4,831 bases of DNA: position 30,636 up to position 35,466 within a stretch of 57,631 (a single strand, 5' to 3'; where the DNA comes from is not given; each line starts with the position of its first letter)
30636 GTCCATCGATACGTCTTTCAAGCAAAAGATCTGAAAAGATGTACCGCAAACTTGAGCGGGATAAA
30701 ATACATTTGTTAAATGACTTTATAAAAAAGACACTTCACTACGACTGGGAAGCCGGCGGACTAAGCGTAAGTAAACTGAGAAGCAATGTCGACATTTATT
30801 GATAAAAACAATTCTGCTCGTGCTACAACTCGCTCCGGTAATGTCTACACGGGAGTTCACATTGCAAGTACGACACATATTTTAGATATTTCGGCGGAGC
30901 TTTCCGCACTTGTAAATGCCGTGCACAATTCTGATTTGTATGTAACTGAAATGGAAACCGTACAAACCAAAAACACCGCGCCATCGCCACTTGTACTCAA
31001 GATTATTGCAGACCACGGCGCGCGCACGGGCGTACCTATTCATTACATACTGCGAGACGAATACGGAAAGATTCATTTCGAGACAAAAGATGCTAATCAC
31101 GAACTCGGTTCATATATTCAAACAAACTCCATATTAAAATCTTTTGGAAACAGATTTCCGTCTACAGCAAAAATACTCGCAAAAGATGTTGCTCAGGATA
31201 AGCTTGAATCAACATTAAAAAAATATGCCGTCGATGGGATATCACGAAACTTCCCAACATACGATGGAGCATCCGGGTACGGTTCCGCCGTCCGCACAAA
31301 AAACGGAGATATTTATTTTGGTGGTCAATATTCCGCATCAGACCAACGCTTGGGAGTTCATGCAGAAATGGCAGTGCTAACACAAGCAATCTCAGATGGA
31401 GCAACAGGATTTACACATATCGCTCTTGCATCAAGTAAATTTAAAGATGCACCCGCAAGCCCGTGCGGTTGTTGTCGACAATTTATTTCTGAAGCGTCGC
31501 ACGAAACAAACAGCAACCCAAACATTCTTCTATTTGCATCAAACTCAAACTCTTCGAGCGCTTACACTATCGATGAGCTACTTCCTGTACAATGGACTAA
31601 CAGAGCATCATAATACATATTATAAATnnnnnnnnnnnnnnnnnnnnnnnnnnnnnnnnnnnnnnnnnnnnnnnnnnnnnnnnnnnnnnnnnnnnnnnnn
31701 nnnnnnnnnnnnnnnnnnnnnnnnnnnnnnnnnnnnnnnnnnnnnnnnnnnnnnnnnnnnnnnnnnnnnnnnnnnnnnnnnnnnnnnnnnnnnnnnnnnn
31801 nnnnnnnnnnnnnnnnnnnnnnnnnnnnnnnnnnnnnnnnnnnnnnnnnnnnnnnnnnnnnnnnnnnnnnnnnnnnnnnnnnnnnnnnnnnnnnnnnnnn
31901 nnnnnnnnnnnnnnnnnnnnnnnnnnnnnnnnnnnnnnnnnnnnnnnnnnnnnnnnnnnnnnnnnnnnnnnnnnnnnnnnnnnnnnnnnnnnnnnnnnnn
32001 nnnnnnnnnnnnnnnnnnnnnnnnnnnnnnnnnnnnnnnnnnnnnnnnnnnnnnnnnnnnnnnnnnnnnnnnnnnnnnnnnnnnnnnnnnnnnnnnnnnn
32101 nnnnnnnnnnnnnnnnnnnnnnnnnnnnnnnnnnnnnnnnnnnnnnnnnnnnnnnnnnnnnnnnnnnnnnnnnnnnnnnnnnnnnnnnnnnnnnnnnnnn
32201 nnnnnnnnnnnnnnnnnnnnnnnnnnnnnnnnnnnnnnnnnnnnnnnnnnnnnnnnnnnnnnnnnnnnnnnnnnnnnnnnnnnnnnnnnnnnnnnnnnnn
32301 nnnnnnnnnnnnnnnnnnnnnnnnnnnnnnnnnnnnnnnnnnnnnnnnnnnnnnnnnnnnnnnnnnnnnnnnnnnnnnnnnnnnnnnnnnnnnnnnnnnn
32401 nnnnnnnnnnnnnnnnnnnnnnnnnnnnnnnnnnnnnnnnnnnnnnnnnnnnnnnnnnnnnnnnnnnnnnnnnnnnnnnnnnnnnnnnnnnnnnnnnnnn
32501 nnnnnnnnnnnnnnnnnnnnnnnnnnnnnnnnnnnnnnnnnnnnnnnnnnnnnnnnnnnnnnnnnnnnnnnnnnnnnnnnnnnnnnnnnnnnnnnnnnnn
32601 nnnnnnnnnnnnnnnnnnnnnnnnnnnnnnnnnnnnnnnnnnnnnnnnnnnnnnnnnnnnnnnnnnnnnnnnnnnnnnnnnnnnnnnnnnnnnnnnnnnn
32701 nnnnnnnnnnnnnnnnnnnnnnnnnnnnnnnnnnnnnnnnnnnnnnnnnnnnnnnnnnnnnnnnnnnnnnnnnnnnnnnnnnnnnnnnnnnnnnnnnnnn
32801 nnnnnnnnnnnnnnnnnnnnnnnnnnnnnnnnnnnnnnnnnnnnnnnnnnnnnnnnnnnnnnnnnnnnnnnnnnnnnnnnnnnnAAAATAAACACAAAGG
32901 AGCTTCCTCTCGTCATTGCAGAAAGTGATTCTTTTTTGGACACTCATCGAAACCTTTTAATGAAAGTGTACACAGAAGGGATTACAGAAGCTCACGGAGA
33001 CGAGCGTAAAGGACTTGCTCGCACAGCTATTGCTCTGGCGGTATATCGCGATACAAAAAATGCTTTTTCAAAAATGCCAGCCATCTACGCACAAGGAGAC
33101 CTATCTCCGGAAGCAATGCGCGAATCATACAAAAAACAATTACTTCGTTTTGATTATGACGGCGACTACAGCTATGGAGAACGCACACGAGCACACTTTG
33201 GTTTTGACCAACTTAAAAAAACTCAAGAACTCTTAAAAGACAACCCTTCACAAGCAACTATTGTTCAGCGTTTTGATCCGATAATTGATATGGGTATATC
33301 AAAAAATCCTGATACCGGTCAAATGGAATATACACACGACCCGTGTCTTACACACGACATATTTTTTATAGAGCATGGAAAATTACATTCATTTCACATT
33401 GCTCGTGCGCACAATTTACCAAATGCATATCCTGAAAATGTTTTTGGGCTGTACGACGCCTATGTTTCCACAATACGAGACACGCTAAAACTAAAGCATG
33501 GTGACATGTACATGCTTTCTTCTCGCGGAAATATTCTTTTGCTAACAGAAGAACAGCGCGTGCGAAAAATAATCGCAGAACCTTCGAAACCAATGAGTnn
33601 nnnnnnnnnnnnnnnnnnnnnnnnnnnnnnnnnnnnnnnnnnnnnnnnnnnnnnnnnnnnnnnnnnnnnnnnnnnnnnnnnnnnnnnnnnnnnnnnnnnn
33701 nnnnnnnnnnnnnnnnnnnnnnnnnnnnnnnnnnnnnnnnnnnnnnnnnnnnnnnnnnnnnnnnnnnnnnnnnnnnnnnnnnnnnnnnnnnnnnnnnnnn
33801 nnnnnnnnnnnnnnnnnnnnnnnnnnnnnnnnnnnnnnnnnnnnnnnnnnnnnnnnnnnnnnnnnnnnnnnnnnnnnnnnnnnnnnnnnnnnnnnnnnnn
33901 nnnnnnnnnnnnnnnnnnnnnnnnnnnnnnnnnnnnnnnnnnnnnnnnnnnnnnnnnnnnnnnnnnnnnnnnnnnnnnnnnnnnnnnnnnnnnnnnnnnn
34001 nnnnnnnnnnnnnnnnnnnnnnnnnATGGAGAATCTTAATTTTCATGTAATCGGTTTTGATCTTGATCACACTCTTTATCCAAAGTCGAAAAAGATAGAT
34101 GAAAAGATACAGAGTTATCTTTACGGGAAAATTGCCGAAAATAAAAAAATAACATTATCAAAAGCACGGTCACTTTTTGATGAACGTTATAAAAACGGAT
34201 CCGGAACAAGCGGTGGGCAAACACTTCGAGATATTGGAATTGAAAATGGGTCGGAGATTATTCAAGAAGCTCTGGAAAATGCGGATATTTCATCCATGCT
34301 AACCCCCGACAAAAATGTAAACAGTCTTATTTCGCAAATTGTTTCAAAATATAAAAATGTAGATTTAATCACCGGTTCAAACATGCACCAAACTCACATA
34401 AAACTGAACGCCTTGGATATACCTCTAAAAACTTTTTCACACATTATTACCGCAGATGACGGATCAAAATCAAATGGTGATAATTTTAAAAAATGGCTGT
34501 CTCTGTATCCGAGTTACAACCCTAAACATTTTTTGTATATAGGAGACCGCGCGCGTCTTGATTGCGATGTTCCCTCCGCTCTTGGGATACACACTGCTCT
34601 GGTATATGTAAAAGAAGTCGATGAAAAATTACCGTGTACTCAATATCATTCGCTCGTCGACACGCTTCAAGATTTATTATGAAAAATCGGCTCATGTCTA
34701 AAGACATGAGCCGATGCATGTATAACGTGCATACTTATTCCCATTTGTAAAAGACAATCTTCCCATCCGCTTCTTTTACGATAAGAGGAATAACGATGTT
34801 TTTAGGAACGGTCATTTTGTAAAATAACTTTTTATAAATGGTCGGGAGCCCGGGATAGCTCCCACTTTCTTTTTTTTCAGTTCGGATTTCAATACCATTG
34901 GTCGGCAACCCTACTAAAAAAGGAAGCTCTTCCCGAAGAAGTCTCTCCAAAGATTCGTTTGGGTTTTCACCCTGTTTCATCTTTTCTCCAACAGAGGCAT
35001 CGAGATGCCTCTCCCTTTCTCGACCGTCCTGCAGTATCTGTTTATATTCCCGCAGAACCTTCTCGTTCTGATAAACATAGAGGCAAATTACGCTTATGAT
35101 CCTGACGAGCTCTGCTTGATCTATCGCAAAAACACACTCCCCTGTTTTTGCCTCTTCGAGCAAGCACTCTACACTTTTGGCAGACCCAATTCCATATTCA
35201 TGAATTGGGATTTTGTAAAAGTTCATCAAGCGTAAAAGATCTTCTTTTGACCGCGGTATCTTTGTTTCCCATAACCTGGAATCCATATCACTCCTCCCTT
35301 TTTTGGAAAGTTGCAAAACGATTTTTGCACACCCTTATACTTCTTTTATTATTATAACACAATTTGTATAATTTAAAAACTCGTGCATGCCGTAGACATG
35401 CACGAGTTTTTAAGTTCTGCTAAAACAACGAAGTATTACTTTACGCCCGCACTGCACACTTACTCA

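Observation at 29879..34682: Translationally coupled four-gene pyrimidine-processing operon built from non-canonical enzyme architectures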

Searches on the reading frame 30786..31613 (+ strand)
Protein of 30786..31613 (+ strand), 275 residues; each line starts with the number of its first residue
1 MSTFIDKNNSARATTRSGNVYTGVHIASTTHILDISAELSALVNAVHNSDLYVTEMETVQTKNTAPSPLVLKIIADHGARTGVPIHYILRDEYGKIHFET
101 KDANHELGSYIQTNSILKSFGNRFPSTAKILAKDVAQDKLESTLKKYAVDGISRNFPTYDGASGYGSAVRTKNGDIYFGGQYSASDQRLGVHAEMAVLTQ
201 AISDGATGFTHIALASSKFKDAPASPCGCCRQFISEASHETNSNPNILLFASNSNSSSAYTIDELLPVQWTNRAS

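Call 3: search_protein_families(library=pfam, proteins=[window:30786-31613:+], max_evalue=0.1)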
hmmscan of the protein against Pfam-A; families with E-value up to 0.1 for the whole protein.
window:30786-31613:+ (275 aa): 5 families
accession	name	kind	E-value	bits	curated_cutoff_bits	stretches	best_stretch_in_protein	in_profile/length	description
PF00383.29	dCMP_cyt_deam_1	-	8.5e-08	32.5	25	1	168-238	29-94/102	Cytidine and deoxycytidylate deaminase zinc-binding region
PF14438.12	SM-ATX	-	0.0022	18.6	29.8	0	10-50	15-50/81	Ataxin 2 SM domain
PF14441.12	OTT_1508_deam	-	0.036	14.5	27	1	191-238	1-43/64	OTT_1508-like deaminase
PF13271.11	DUF4062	-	0.049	14.3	24.7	0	24-98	2-69/82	Domain of unknown function (DUF4062)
PF13456.12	RVT_3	-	0.057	13.8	21.6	0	160-202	10-52/123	Reverse transcriptase-like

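Call 4: search_protein_families(library=ncbifam, proteins=[window:30786-31613:+], max_evalue=0.1)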
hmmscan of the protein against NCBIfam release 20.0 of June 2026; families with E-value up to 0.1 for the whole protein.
window:30786-31613:+ (275 aa): 6 families
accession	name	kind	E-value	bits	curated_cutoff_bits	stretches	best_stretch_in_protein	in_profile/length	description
TIGR01354.1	cyt_deam_tetra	equivalog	6.4e-19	68.5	113.65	1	166-271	24-122/126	cytidine deaminase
NF005314.0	PRK06848.1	equivalog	2.2e-14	53.7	131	1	148-272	14-136/139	cytidine deaminase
NF004064.0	PRK05578.1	equivalog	3.3e-14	53.1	74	1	142-272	7-125/130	cytidine deaminase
NF009076.0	PRK12411.1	equivalog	1.7e-11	44.2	216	1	165-268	26-123/132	cytidine deaminase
TIGR01355.1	cyt_deam_dimer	equivalog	5.8e-10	38.9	275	1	166-271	46-141/283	cytidine deaminase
NF006537.0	PRK09027.1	equivalog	1.8e-07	30.8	153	1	166-240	74-142/295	cytidine deaminase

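Call 7: search_solved_structures(query=window:30786-31613:+, max_evalue=1, show_alignments=2)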
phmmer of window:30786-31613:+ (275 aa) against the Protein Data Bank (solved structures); distinct sequences matched with E-value up to 1: 21.
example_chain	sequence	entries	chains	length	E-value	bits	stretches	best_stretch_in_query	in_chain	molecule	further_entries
1ux1_A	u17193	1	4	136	9.8e-11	45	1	165-270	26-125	CYTIDINE DEAMINASE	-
1ux0_A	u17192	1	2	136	3.2e-09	40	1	165-270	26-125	CYTIDINE DEAMINASE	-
1jtk_A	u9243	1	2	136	4.4e-09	39.6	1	165-270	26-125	cytidine deaminase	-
1uwz_A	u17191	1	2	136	4.4e-09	39.6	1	165-270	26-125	CYTIDINE DEAMINASE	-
8x6u_A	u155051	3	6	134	6.9e-09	38.9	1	148-272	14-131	EfCDA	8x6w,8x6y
1mq0_A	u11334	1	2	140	1.1e-07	35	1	165-267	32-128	Cytidine Deaminase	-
7zob_A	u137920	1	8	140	5.9e-07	32.6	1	146-272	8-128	Metagenomic cytidine deaminase Cdd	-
1r5t_A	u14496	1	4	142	6.3e-07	32.5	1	138-269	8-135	Cytidine deaminase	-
1zab_A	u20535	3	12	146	6.5e-07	32.5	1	165-238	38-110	Cytidine deaminase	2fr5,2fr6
2d30_A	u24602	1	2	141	3.7e-06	30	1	164-267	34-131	cytidine deaminase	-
3oj6_A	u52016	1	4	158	0.00069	22.5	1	166-267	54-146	Blasticidin-S deaminase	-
4eg2_A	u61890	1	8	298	0.0062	19.4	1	165-239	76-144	Cytidine deaminase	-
3dmo_A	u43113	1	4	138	0.012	18.5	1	165-239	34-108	Cytidine deaminase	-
6kw6_A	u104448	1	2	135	0.018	17.9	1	144-237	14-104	cytidine deaminase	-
6k63_A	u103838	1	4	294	0.065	16.1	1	165-238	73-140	Cytidine deaminase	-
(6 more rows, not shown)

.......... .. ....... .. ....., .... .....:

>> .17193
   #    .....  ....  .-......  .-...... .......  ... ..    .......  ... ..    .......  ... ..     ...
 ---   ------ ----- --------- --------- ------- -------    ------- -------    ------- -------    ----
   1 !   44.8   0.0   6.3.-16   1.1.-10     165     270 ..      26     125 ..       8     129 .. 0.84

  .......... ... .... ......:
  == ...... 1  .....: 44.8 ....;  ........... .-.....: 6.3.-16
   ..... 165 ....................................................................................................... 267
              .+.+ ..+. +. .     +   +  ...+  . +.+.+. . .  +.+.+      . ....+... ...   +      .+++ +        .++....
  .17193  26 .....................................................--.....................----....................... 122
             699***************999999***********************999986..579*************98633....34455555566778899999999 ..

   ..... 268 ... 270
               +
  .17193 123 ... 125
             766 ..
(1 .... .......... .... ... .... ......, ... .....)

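Call 48: search_protein_families(library=phrogs, proteins=[window:30786-31613:+], max_evalue=0.01)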
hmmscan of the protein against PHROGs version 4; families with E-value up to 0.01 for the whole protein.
window:30786-31613:+ (275 aa): 0 families

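Call 49: search_protein_families(library=padloc, proteins=[window:30786-31613:+], max_evalue=0.01)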
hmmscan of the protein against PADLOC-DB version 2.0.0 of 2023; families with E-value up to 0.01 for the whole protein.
window:30786-31613:+ (275 aa): 0 families

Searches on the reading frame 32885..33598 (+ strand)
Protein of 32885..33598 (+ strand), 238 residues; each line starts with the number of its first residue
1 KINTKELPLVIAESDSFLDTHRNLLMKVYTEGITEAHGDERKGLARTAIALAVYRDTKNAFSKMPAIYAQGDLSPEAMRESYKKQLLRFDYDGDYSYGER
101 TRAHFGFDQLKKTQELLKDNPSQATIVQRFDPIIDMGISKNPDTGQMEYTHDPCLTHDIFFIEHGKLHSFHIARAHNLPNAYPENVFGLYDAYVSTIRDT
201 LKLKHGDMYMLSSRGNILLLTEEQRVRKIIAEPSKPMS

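Call 89: search_dna_similar(query=window:32885-33598:+, collection=phages, mode=protein, max_evalue=0.001, max_rows=15)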
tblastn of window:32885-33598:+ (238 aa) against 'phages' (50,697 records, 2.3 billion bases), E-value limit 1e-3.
Records with a match: 54; places in all: 54; records where one place covers at least 80% of the query: 1.
Best place of each record, by identity: <60% 54.
By first word of the organism name: Pseudomonas 26; Xanthomonas 16; Stenotrophomonas 6; Ralstonia 2; Rhodobacter 2; Methanobacterium 1; Variovorax 1.
By host as written in the record: Pseudomonas aeruginosa 15; Xanthomonas arboricola pv. juglandis IVIA 1317-1a 6; Pseudomonas aeruginosa PA14 5; - 2; Stenotrophomonas maltophilia YCR3A-1 2; Xanthomonas translucens pv. translucens (DSM 18974) 2; Xanthomonas oryzae pv. oryzae 2; Pseudomonas sp. PA14 2; and 14 more.
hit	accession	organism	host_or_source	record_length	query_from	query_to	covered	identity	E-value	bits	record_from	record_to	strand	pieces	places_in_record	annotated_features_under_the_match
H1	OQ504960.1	Pseudomonas phage ZQG1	Stutzerimonas stutzeri NCTC10475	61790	17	210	82%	27.4%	2e-5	51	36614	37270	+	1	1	thymidylate synthase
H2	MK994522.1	Methanobacterium virus PhiF1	Methanothermobacter thermautotrophicus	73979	9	189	76%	27.9%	4e-4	47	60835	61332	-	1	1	putative methanogen-type thymidylate synthase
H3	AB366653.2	Ralstonia phage phiRSL1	-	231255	46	219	73%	25.5%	5e-5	50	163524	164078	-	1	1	deoxyuridylate hydroxymethyltransferase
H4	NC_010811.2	Ralstonia phage phiRSL1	-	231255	46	219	73%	25.5%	5e-5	50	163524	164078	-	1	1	thymidylate synthase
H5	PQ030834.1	Pseudomonas phage phiW8-1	Pseudomonas aeruginosa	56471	49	237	79%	23.4%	1e-5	52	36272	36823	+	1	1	record has no annotation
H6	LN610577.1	Pseudomonas phage vB_PaeS_PAO1_Ab18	Pseudomonas aeruginosa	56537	49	237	79%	23.4%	1e-5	52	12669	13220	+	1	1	ORF14: putative thymidylate synthase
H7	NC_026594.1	Pseudomonas phage vB_PaeS_PAO1_Ab18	Pseudomonas aeruginosa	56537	49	237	79%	23.4%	1e-5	52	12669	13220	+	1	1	ORF14: thymidylate synthase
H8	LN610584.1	Pseudomonas phage vB_PaeS_PAO1_Ab19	Pseudomonas aeruginosa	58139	49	237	79%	23.4%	2e-5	51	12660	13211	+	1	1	record has no annotation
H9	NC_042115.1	Pseudomonas phage vB_PaeS_PAO1_Ab19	Pseudomonas aeruginosa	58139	49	237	79%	23.4%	2e-5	51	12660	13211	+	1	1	thymidylate synthase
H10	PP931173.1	Pseudomonas phage PAKlein3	Pseudomonas aeruginosa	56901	55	237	77%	24.1%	2e-5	51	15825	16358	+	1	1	thymidylate synthase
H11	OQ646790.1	Pseudomonas phage PA_LZ03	Pseudomonas aeruginosa PA14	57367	55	237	77%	24.1%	2e-5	51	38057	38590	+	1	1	putative thymidylate synthase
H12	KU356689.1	Pseudomonas phage ZC01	Pseudomonas aeruginosa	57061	55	237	77%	24.1%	8e-5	49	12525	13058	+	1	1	deoxyuridylate hydroxymethyltransferase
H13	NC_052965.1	Pseudomonas phage ZC01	Pseudomonas aeruginosa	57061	55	237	77%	24.1%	8e-5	49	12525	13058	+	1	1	thymidylate synthase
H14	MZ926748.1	Pseudomonas phage AIIMS-Plu-RaNi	Pseudomonas luteola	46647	49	237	79%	23.0%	3e-4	47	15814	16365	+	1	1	hypothetical protein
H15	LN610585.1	Pseudomonas phage vB_PaeS_PAO1_Ab20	Pseudomonas aeruginosa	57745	49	237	79%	22.8%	6e-5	49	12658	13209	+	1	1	record has no annotation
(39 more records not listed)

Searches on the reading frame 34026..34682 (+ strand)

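Call 3: search_protein_families(library=pfam, proteins=[window:34026-34682:+], max_evalue=0.1)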
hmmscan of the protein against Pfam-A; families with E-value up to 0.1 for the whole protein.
window:34026-34682:+ (218 aa): 4 families
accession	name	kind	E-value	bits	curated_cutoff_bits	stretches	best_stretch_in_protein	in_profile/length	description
PF13419.12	HAD_2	-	1.1e-05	26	23.8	1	11-193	3-178/178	Haloacid dehalogenase-like hydrolase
PF08282.18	Hydrolase_3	-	0.0021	18.3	20.9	1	11-155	3-143/255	haloacid dehalogenase-like hydrolase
PF00702.32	Hydrolase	-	0.011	16.6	26.4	1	8-180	3-184/191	haloacid dehalogenase-like hydrolase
PF07991.19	KARI_N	-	0.097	12.7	20.6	0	79-126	54-105/165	Acetohydroxy acid isomeroreductase, NADPH-binding domain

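Call 4: search_protein_families(library=ncbifam, proteins=[window:34026-34682:+], max_evalue=0.1)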
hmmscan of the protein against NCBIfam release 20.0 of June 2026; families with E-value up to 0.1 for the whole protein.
window:34026-34682:+ (218 aa): 7 families
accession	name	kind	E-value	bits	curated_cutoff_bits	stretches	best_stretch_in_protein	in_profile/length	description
TIGR01993.1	Pyr-5-nucltdase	equivalog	3.9e-10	39.8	142.9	1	9-193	3-183/183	pyrimidine 5'-nucleotidase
TIGR02253.1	CTE7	subfamily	4.7e-08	33.1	169.75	1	8-199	4-200/221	TIGR02253 family HAD-type hydrolase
TIGR01662.1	HAD-SF-IIIA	subfamily_domain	0.00026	21.1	44.6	1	129-193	73-138/141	HAD-IIIA family hydrolase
TIGR00099.1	Cof-subfamily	subfamily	0.00044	19.9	137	1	8-141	1-128/256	Cof-type HAD-IIB family hydrolase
TIGR02252.1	DREG-2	subfamily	0.0062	16.3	155.2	0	127-192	138-203/203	HAD hydrolase, REG-2-like, family IA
TIGR02244.1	HAD-IG-Ncltidse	subfamily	0.0073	15.5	237.15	0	5-40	11-47/343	HAD-IG family 5'-nucleotidase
NF003331.0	PRK04338.1-7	equivalog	0.034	12.9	560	1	54-115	72-132/376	tRNA (guanine(26)-N(2))-dimethyltransferase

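Call 48: search_protein_families(library=phrogs, proteins=[window:34026-34682:+], max_evalue=0.01)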
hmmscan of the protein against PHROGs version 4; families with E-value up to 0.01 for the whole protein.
window:34026-34682:+ (218 aa): 0 families

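Call 49: search_protein_families(library=padloc, proteins=[window:34026-34682:+], max_evalue=0.01)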
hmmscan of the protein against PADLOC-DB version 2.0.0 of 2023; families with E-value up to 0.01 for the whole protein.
window:34026-34682:+ (218 aa): 0 families

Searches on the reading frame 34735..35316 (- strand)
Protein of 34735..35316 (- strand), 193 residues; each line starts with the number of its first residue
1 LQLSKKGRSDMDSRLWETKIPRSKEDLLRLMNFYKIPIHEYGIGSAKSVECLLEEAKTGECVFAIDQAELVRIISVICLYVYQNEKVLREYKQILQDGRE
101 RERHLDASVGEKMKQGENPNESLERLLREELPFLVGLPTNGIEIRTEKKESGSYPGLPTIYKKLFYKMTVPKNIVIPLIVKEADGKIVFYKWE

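Call 3: search_protein_families(library=pfam, proteins=[window:34735-35316:-], max_evalue=0.1)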
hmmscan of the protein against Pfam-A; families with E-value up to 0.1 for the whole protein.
window:34735-35316:- (193 aa): 0 families

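Call 4: search_protein_families(library=ncbifam, proteins=[window:34735-35316:-], max_evalue=0.1)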
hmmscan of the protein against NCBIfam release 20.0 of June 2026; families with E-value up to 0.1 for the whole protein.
window:34735-35316:- (193 aa): 0 families

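Call 48: search_protein_families(library=phrogs, proteins=[window:34735-35316:-], max_evalue=0.01)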
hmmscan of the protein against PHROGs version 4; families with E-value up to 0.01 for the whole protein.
window:34735-35316:- (193 aa): 0 families

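Call 49: search_protein_families(library=padloc, proteins=[window:34735-35316:-], max_evalue=0.01)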
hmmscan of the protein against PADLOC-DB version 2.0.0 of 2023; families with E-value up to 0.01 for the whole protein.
window:34735-35316:- (193 aa): 0 families
